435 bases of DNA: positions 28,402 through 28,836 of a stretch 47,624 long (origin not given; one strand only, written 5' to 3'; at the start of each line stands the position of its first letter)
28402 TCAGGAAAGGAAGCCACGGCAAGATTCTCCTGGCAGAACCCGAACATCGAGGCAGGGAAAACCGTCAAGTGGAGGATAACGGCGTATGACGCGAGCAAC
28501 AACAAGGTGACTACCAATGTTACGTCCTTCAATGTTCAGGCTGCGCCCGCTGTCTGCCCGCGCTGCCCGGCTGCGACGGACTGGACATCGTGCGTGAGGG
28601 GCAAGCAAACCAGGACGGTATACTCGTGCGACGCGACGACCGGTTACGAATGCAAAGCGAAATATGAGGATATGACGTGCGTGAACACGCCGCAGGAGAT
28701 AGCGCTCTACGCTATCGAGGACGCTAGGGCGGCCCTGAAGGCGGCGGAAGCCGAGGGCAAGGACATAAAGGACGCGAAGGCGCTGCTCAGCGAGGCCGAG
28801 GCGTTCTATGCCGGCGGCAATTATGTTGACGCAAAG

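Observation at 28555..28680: Recurrent ~42-aa juxtamembrane cysteine module with a thrombospondin-type-1-like core (W-S/T-x-C-x2-G-x-Q-x-R-x2-Y-x-C) in five archaeal surface proteins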

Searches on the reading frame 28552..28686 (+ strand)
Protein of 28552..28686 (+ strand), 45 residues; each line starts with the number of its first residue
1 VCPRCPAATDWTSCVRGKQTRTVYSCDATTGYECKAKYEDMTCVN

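Call 8: search_protein_families(library=pfam, proteins=[window:28552-28686:+], max_evalue=10)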
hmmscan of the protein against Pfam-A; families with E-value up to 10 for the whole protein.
seq(45 aa): 0 families

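Call 9: find_homologous_proteins(query=A1, max_evalue=0.01)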
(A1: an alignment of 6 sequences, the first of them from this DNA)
Query A1 (6 sequences): no candidate shares three 5-residue words with the query. No homologue found.

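Call 18: search_protein_representatives(alignment_id=A1)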
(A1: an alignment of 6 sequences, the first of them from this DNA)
Query: 6 sequences, 45 profile positions. Proteins with E-value up to 0.001 (for the whole library): 289; up to 1e-10: 47; up to 1e-30: 2. The best 150 are listed.
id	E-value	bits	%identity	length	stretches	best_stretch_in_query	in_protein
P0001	8.3e-36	138.2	-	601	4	1-43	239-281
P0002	1.9e-31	124.3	-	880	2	1-44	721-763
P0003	5.8e-27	109.9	-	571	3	2-44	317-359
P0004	7.2e-25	103.2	-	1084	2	2-45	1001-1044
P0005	4.9e-24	100.5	-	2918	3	1-44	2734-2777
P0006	1.7e-23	98.7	-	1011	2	1-44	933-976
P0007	1.5e-22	95.8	-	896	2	1-43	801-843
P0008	1.2e-21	92.8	-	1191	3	2-44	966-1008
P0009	1.7e-20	89.2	-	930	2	2-44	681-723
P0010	1.1e-19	86.6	-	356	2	2-44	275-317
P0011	1.1e-19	86.5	-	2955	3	1-44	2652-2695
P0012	3.7e-19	84.9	-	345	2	1-44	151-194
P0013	2.7e-18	82.1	-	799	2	1-44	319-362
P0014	3.5e-18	81.8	-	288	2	2-43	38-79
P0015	1.7e-17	79.5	-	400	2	1-43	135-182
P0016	4.4e-17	78.3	-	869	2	1-44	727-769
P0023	5.1e-15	71.6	-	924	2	1-44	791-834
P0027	3.5e-13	65.8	-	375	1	1-43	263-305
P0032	1.2e-12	64.1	-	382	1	1-43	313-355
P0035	1.1e-11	61.0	-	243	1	1-43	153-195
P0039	4.0e-11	59.2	-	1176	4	9-23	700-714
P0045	6.0e-11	58.6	-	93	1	1-43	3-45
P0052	2.6e-10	56.6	-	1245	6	9-22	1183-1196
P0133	2.0e-07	47.3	-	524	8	10-22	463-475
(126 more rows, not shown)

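Call 22: search_protein_families(library=pfam, proteins=[P0001, P0012, P0014, P0035, P0045, P0133, P0052, P0039, P0027, P0032], max_evalue=1)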
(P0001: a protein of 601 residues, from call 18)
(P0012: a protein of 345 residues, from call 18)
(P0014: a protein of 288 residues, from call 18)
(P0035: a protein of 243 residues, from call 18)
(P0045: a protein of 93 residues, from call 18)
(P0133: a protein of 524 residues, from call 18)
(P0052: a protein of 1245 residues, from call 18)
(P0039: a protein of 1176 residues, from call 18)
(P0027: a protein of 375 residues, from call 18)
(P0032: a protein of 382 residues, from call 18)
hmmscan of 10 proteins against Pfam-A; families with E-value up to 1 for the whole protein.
P0001 (601 aa): 0 families

P0012 (345 aa): 1 family
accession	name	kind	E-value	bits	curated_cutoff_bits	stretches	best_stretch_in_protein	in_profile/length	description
PF01414.25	DSL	-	0.093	13.5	24.2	0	164-194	14-44/46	Delta serrate ligand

P0014 (288 aa): 3 families
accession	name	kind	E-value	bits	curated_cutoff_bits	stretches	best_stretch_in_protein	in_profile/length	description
PF08308.17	PEGA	-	2.5e-07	30.9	20.8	2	136-202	8-64/71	PEGA domain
PF13620.12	CarboxypepD_reg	-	0.00085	20.1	32.3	0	170-202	45-78/82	Carboxypeptidase regulatory-like domain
PF12985.13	DUF3869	-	0.25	12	24.5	0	165-194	42-69/85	Domain of unknown function (DUF3869)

P0035 (243 aa): 0 families

P0045 (93 aa): 3 families
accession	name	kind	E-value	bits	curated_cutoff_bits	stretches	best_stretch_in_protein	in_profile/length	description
PF14283.11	CD1107-like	-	0.028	14.8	26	1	25-82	99-154/158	Mobile element protein CD1107-like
PF09451.16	ATG27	-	0.049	14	27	1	18-68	156-206/261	Autophagy-related protein 27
PF01701.23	PSI_PsaJ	-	0.78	10.7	22.4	0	57-75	8-26/37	Photosystem I reaction centre subunit IX / PsaJ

P0133 (524 aa): 8 families
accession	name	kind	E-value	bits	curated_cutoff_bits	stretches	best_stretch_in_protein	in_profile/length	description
PF01471.23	PG_binding_1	-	0.0022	18.6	23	1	79-133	5-57/57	Putative peptidoglycan binding domain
PF11068.13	YlqD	-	0.0053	17.5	27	1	25-60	13-48/131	YlqD protein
PF01074.27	Glyco_hydro_38N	-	0.0083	16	25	0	236-254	113-131/270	Glycosyl hydrolases family 38 N-terminal domain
PF08358.15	Flexi_CP_N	-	0.02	15.3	21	0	472-494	11-33/52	Carlavirus coat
PF14282.11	FlxA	-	0.052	14.1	26.3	1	24-58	41-75/101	FlxA-like protein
PF06103.16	DUF948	-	0.11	13.1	37.2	1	8-59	9-60/89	Bacterial protein of unknown function (DUF948)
PF23089.2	ELAPOR1_C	-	0.16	12.1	27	0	159-169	7-17/37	ELAPOR1-like, C-terminal domain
PF18372.7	I-EGF_1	-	0.42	11.2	26.1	0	247-255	21-29/29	Integrin beta epidermal growth factor like domain 1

P0052 (1245 aa): 11 families
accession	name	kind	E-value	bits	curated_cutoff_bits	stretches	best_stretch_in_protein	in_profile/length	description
PF01471.23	PG_binding_1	-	2.8e-13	50.2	23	2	480-547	3-57/57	Putative peptidoglycan binding domain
PF00331.26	Glyco_hydro_10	-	1.1e-09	38.4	22.1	2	60-143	47-129/311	Glycosyl hydrolase family 10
PF01229.23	Glyco_hydro_39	-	1.6e-07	31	26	1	65-332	69-345/472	Glycosyl hydrolases family 39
PF11790.14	Glyco_hydro_cc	-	3.3e-06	27.3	21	1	132-300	64-213/237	Glycosyl hydrolase catalytic core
PF07745.19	Glyco_hydro_53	-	0.00015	21.3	24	1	129-285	128-289/340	Glycosyl hydrolase family 53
PF02449.21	Glyco_hydro_42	-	0.00029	20.7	21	1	37-90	10-64/376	Beta-galactosidase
PF18815.6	AFP_2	-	0.0031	18.1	25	0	940-963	8-31/52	Bacterial antifreeze protein repeat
PF00232.24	Glyco_hydro_1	-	0.016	14.1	22.6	0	220-285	331-392/453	Glycosyl hydrolase family 1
PF00090.25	TSP_1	-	0.15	12.7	21.6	0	1043-1066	4-35/49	Thrombospondin type 1 domain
PF21286.3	CFAI_FIMAC_N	-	0.28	11.3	27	0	1044-1052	12-20/21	Complement factor I, FIMAC N-terminal domain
PF23682.1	ORF28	-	0.91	10.1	27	0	992-1043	24-75/97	ORF28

P0039 (1176 aa): 3 families
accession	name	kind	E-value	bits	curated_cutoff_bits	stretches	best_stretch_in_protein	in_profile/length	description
PF13229.12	Beta_helix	-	8.9e-08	32.4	25.9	2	256-340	50-138/158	Right handed beta helix region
PF21231.2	GH141_M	-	0.0012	19.2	27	1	202-233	124-155/156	GH141 insertion domain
PF23089.2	ELAPOR1_C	-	0.0062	16.6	27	0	657-668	7-18/37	ELAPOR1-like, C-terminal domain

P0027 (375 aa): 1 family
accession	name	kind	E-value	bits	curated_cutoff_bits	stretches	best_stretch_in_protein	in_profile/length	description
PF24144.1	Phage_tudor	-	0.14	12.6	27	1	239-296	15-65/90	Phage tudor domain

P0032 (382 aa): 1 family
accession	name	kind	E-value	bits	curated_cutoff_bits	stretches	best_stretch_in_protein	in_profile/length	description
PF21164.2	Dumpy_DPY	-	0.038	14.4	27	1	291-310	3-22/24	Dumpy, DPY module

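Call 24: search_protein_families(library=ncbifam, proteins=[P0001, P0012, P0014, P0035, P0045, P0133, P0052, P0039], max_evalue=1)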
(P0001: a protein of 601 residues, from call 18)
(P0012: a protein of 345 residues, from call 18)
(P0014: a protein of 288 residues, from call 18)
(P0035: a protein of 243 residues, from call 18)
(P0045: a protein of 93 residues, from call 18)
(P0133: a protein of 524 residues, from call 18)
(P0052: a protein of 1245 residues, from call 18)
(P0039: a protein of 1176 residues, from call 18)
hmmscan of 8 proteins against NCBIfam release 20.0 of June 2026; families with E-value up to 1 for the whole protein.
P0001 (601 aa): 0 families

P0012 (345 aa): 0 families

P0014 (288 aa): 1 family
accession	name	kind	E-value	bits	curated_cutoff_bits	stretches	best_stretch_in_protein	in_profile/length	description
NF041742.1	WGxxGxxG_fam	subfamily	0.25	11.9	35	0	1-40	1-33/69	WGxxGxxG family protein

P0035 (243 aa): 0 families

P0045 (93 aa): 3 families
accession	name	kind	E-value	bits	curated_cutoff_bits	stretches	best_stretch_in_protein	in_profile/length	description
NF033158.1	Myrrcad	domain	0.042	13.4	33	1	65-78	16-29/36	MyrrCad domain-containing protein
TIGR04104.1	cxxc_20_cxxc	subfamily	0.075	13.4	45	1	3-70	2-59/93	TIGR04104 family putative zinc finger protein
NF042931.1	SAG1386_EF1546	equivalog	0.076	13.1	80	1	41-84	15-58/158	SAG1386/EF1546 family surface-associated protein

P0133 (524 aa): 3 families
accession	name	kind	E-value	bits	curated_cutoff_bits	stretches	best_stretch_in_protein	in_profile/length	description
NF011043.0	PRK14473.1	equivalog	0.081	12.9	168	1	20-70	107-156/164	F0F1 ATP synthase subunit B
NF050013.1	HpsJ_like_A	equivalog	0.11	12.1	140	1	5-58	81-133/217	HpsJ-like protein, cyanoexosortase A-associated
NF038305.1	HpsJ_fam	subfamily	0.54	10.1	60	1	6-59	86-137/234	HpsJ family protein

P0052 (1245 aa): 8 families
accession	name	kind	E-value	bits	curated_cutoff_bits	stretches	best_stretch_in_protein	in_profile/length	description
TIGR02869.1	spore_SleB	equivalog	4.3e-09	36.5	236.5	2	510-556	32-77/201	spore cortex-lytic enzyme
NF051902.1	GH35_fam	subfamily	0.00072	18.3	500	1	58-90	56-88/510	GH35 family beta-galactosidase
NF010036.0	PRK13511.1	subfamily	0.0014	17.3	610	1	228-286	352-409/469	6-phospho-beta-galactosidase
NF052335.1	PdgHdaseHSB129560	equivalog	0.0065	15.8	500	0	513-547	295-328/330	peptidoglycan hydrolase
NF052377.1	lmo1851_S41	exception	0.012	14.3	725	1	508-553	407-452/468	lmo1851 family serine protease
TIGR01532.1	E4PD_g-proteo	equivalog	0.019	14.3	530.55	0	1078-1103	278-302/325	erythrose-4-phosphate dehydrogenase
TIGR03356.1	BGL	equivalog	0.049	12.5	478.5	0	34-66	51-83/427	GH1 family beta-glucosidase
NF052336.1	PdgHdaseHSB100310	equivalog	0.051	12.9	500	0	514-545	281-311/316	peptidoglycan hydrolase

P0039 (1176 aa): 2 families
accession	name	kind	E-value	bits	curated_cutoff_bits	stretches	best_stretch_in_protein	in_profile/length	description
NF047897.1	LctobiosidLnbX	equivalog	2.8e-12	45.4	2500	1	17-90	41-120/1498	lacto-N-biosidase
TIGR03790.1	TIGR03790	subfamily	4.2e-09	36.4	67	2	833-935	2-112/316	TIGR03790 family protein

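Call 25: list_cluster_members(proteins=[P0001, P0004, P0005, P0012, P0014, P0027, P0035, P0045, P0133, P0052])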
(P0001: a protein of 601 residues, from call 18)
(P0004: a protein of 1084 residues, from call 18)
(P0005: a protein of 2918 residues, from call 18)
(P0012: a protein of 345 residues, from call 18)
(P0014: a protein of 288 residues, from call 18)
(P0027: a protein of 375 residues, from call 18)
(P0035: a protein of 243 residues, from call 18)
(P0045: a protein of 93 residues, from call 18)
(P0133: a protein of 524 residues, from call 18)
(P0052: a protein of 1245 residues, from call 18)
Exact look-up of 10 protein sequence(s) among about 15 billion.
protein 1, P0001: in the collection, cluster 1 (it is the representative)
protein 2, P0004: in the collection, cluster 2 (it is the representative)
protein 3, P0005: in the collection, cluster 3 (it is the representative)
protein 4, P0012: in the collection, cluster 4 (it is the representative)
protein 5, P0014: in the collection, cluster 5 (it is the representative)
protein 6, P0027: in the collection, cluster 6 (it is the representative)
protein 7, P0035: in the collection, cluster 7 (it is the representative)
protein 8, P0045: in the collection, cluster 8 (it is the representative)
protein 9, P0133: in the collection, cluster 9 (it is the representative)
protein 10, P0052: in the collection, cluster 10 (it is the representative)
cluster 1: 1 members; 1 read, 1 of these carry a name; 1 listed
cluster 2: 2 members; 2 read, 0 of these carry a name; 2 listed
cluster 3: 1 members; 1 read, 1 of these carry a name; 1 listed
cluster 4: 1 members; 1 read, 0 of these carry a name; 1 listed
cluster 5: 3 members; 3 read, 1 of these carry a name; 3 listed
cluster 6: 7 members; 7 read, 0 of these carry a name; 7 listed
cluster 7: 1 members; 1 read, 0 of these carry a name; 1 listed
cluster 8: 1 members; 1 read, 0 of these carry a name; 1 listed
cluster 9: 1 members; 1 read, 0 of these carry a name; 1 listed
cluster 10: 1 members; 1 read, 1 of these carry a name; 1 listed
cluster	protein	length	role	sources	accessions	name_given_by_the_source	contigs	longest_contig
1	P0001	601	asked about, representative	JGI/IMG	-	hypothetical protein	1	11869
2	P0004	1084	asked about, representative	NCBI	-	-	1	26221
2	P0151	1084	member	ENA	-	-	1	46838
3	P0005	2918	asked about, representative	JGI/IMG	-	PGF-pre-PGF domain-containing protein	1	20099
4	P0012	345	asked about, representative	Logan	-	-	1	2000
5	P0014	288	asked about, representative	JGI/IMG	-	-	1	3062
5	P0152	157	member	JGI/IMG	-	hypothetical protein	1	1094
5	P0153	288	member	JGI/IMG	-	-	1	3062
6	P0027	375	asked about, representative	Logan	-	-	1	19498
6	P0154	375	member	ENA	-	-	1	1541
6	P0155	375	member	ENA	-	-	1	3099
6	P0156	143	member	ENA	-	-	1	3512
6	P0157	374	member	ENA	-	-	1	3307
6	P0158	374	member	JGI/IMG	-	-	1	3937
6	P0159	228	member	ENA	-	-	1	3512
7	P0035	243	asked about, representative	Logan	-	-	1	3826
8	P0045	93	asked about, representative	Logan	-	-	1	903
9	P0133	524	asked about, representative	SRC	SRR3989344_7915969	-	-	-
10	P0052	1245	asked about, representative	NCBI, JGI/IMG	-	peptidoglycan hydrolase-like protein with peptidoglycan-binding domain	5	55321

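Call 29: search_solved_structures(query=A2, max_evalue=10, show_alignments=5)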
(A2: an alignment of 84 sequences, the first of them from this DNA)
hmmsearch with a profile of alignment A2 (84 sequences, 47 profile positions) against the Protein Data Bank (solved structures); distinct sequences matched with E-value up to 10: 0.

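Call 38: predict_structure(alignment_id=A2)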
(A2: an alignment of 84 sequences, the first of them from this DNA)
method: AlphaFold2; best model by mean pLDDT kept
length: 45 residues; sequences in the alignment: 84
mean_pLDDT: 94.2   pTM: 0.62
mean pLDDT of the five models: 94.2, 93.5, 93.2, 92.7, 92.1
residues with pLDDT >= 90: 42; 70-90: 2; 50-70: 1; < 50: 0
segments of 3 or more residues with pLDDT < 50: none
pLDDT, mean of each block of 10 residues (from residue 1): 94 95 95 95 88
secondary structure, 60 per line:
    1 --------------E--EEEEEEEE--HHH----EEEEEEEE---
elements in order: E18-25 E35-42

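Call 41: fold_search(model_id=the predicted structure, library=pdb)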
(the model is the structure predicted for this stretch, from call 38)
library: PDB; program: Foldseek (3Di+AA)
matches with E <= 10: 151; with E <= 0.001: 0
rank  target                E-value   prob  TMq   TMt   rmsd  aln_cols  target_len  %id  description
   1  1bkm                  1.9e+00  0.20  0.38  0.20   3.4        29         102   17  COCRYSTAL STRUCTURE OF D-AMINO ACID SUBSTITUTED PHOSPHOPEPTIDE COMPLEX (released 1997-07-07)
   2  8amc_C                2.7e+00  0.47  0.56  0.18   2.3        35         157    3  Crystal Structure of cat allergen Fel d 4 (released 2023-08-16)
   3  5hh4_C                2.7e+00  0.41  0.54  0.15   2.8        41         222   17  Crystal structure of metallo-beta-lactamase IMP-1 in complex with a phosphonate-based inhibitor (released 2017-01-18)
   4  1a07_A                2.7e+00  0.23  0.45  0.23   2.4        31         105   16  C-SRC (SH2 DOMAIN) COMPLEXED WITH ACE-MALONYL TYR-GLU-(N,N-DIPENTYL AMINE) (released 1998-04-08)
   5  8ztb_A                2.8e+00  0.44  0.62  0.16   2.5        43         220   16  Crystal Structure of Active Site Influencing Variant (F218Y) of Imp-1 Metallo-beta-lactamase. (released 2025-06-11)
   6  3sfp_A                2.8e+00  0.25  0.48  0.13   5.4        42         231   12  Crystal Structure of the Mono-Zinc-boundform of New Delhi Metallo-beta-Lactamase-1 from Klebsiella pneumoniae (released 2011-06-29)
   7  6v3u_A                2.8e+00  0.23  0.47  0.14   5.5        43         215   12  Crystal Structure of the NDM_FIM-1 like Metallo-beta-Lactamase from Erythrobacter litoralis in the Mono-Zinc Form (released 2020-01-15)
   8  5ev6_C                3.0e+00  0.35  0.54  0.15   2.8        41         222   17  Crystal structure of the native, di-zinc metallo-beta-lactamase IMP-1 (released 2016-06-01)
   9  9mb4_A                3.0e+00  0.28  0.51  0.13   5.2        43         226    9  Metal Beta Lactamase NDM-1 in Complex with Dual MBL/SBL Inhibitor 14 (released 2026-03-11)
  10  4tze_A                3.0e+00  0.20  0.47  0.13   4.6        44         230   11  Structure of metallo-beta-lactamase (released 2015-07-29)
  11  4raw_A                3.0e+00  0.16  0.46  0.12   6.0        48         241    8  Crystal Structure of New Delhi Metallo-beta-Lactamase-1 Mutant M67V Complexed with Hydrolyzed Ampicillin (released 2014-11-26)
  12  6r78_A                3.2e+00  0.38  0.60  0.16   2.4        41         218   17  Structure of IMP-13 metallo-beta-lactamase in apo form (loop closed) (released 2020-04-01)
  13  5y5b                  3.2e+00  0.35  0.54  0.15   2.6        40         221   18  Crystal Structure Of IMP-1 Metallo-beta-lactamase (released 2018-08-08)
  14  5ewa_C                3.2e+00  0.35  0.54  0.15   2.6        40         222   18  Crystal structure of the metallo-beta-lactamase IMP-1 in complex with the bisthiazolidine inhibitor L-VC26 (released 2016-06-01)
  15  1wuo_A                3.2e+00  0.28  0.50  0.13   2.7        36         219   17  Crystal structure of metallo-beta-lactamase IMP-1 mutant (D81A) (released 2005-03-29)
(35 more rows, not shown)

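Call 42: search_protein_families(library=pfam, alignment_id=A2, max_evalue=10)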
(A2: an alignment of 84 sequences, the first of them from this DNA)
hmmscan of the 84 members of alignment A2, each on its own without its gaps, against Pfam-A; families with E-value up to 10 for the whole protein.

A. member 1, seq(45 aa): 0 families

B. families by the number of members that match (of 84 scanned): 28 families (the first 25 are shown)
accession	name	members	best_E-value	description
PF19035.6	TSP1_CCN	8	0.016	CCN3 Nov like TSP1 domain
PF00090.25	TSP_1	2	0.00086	Thrombospondin type 1 domain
PF08063.17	Zn_ribbon_PADR1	2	1.2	PADR1 domain, zinc ribbon fold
PF06247.17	Plasmod_Pvs28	1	0.0035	Pvs28 EGF domain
PF23069.1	DUF7042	1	0.022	Domain of unknown function (DUF7042)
PF02740.20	Colipase_C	1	0.023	Colipase, C-terminal domain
PF14803.11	Zn_ribbon_Nudix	1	0.025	Nudix N-terminal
PF21276.3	ZNF512_C2HC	1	0.032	Zinc finger protein 512, C2HC zinc finger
PF24633.1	DUF7630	1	0.039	Domain of unknown function (DUF7630)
PF21817.3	CapR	1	0.049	CapR homology domain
PF08344.16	TRP_2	1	0.049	Transient receptor ion channel II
PF06651.16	DUF1163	1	0.061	Protein of unknown function (DUF1163)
PF00628.35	PHD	1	0.064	PHD-finger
PF07484.17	Collar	1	0.064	Phage Tail Collar Domain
PF02928.21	zf-C5HC2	1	0.078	C5HC2 zinc finger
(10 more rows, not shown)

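Call 67: search_protein_families(library=pfam, alignment_id=A5, max_evalue=0.001)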
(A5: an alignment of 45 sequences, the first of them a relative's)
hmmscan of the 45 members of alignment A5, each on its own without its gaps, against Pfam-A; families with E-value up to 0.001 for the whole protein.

A. member 1, P0004 (1084 aa): 2 families
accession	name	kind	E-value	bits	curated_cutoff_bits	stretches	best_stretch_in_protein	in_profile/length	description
PF00082.27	Peptidase_S8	-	1.1e-54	186.1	21.8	1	131-380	1-273/288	Subtilase family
PF18237.6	Tk-SP_N-pro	-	1.1e-05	25.7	26.5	1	35-80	14-63/67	Tk-SP N-propeptide domain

B. families by the number of members that match (of 45 scanned): 50 families (the first 25 are shown)
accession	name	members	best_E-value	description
PF13229.12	Beta_helix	9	8.9e-31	Right handed beta helix region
PF05048.19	NosD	7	5.8e-26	Periplasmic copper-binding protein (NosD)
PF17957.7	Big_7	6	1.5e-10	Bacterial Ig domain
PF00082.27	Peptidase_S8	4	2.1e-66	Subtilase family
PF19077.6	Big_13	4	8.8e-11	Bacterial Ig-like domain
PF15418.12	DUF4625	4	1.4e-05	Domain of unknown function (DUF4625)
PF00801.26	PKD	3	5.1e-12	PKD domain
PF10633.15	NPCBM_assoc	3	6.1e-08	NPCBM-associated, NEW3 domain of alpha-galactosidase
PF13360.13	PQQ_2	2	2.1e-37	Outer membrane protein assembly factor BamB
PF18911.6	PKD_4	2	3.9e-16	PKD domain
PF06848.17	Disaggr_repeat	2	7e-15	Disaggregatase related repeat domain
PF05547.17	Peptidase_M6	2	5.9e-12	Immune inhibitor A peptidase M6, catalytic domain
PF01011.28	PQQ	2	3.7e-11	Glucose/ethanol/alcohol dehydrogenase, beta-propeller domain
PF05922.21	Inhibitor_I9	2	4.2e-10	Peptidase inhibitor I9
PF16656.11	Pur_ac_phosph_N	2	8.8e-08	Purple acid Phosphatase, N-terminal domain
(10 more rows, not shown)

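Call 70: search_protein_families(library=ncbifam, proteins=[P0005, P0006, P0016, P0023], max_evalue=0.01)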
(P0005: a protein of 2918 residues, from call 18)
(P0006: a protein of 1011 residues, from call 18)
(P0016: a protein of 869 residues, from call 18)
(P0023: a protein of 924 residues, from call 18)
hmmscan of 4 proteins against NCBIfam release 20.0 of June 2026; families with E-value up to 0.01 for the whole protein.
P0005 (2918 aa): 2 families
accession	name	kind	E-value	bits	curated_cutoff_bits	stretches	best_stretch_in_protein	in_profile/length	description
TIGR04213.1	PGF_pre_PGF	domain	4.3e-18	65.8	28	1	2522-2635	33-153/153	PGF-pre-PGF domain-containing protein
NF047446.1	barrel_OmpL47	domain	4.7e-06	27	40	1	2323-2376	15-66/68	OmpL47-type beta-barrel domain-containing protein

P0006 (1011 aa): 3 families
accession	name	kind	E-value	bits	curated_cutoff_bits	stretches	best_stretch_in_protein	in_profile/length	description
TIGR04213.1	PGF_pre_PGF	domain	7.6e-12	45.5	28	1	798-887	62-153/153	PGF-pre-PGF domain-containing protein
TIGR03804.1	para_beta_helix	repeat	3.8e-10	39.3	19.45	2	149-182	5-36/44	parallel beta-helix repeat protein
TIGR04247.1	NosD_copper_fam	subfamily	5.2e-09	35.1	300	2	150-320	156-320/377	nitrous oxide reductase family maturation protein NosD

P0016 (869 aa): 3 families
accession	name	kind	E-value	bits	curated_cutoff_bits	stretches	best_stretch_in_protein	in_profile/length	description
TIGR04213.1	PGF_pre_PGF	domain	3.5e-18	66.1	28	1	620-724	42-153/153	PGF-pre-PGF domain-containing protein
TIGR03804.1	para_beta_helix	repeat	1.2e-10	40.9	19.45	3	200-242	1-43/44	parallel beta-helix repeat protein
TIGR04247.1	NosD_copper_fam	subfamily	1.3e-07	30.5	300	2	153-243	192-287/377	nitrous oxide reductase family maturation protein NosD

P0023 (924 aa): 1 family
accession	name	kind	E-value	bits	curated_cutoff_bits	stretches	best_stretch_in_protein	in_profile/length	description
TIGR04213.1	PGF_pre_PGF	domain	1.5e-12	47.8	28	1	702-787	64-152/153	PGF-pre-PGF domain-containing protein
